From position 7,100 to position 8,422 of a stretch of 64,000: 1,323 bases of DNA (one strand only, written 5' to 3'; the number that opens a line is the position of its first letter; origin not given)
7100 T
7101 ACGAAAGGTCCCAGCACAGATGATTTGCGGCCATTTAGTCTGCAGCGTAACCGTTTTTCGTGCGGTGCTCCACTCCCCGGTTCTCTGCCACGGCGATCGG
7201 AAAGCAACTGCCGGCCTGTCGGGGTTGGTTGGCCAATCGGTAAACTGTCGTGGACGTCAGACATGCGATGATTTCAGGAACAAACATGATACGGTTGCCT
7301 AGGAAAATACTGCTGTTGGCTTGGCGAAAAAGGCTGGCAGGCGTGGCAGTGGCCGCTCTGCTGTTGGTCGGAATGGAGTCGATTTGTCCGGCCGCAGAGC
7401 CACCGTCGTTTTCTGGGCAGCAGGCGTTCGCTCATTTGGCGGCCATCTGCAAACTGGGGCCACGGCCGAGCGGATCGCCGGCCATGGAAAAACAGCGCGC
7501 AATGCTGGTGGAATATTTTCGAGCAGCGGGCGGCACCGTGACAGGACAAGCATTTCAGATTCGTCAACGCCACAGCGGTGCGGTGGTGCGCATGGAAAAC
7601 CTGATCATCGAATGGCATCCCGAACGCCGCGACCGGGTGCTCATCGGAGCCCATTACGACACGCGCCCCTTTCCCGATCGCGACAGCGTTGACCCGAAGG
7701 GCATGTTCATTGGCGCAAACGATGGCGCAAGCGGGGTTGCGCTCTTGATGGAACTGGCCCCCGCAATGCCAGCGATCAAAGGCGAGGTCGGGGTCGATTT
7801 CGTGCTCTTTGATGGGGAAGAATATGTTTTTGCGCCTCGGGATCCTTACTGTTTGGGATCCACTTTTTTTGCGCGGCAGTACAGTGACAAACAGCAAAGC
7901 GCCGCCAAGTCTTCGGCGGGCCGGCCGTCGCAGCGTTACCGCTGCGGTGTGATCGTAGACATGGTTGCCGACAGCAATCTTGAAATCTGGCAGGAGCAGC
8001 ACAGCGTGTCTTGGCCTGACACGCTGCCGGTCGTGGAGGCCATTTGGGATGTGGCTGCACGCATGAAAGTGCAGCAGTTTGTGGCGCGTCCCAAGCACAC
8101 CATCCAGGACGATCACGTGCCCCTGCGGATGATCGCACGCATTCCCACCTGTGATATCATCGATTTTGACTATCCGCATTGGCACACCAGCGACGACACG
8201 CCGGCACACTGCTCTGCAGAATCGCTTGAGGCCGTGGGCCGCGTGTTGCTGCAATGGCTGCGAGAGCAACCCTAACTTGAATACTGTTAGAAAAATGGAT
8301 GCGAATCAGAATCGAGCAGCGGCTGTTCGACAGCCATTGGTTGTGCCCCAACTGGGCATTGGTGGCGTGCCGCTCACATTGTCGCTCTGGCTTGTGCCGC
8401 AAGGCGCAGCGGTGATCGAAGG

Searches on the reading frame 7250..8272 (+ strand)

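Call 61: search_protein_families(library=pfam, proteins=[window:7250-8272:+], max_evalue=0.00001)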
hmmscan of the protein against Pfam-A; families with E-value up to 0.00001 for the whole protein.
window:7250-8272:+ (341 aa): 1 family
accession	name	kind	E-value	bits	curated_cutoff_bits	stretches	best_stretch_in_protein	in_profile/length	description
PF04389.22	Peptidase_M28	-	7.6e-29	101.2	21.3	1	117-336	1-192/193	Peptidase family M28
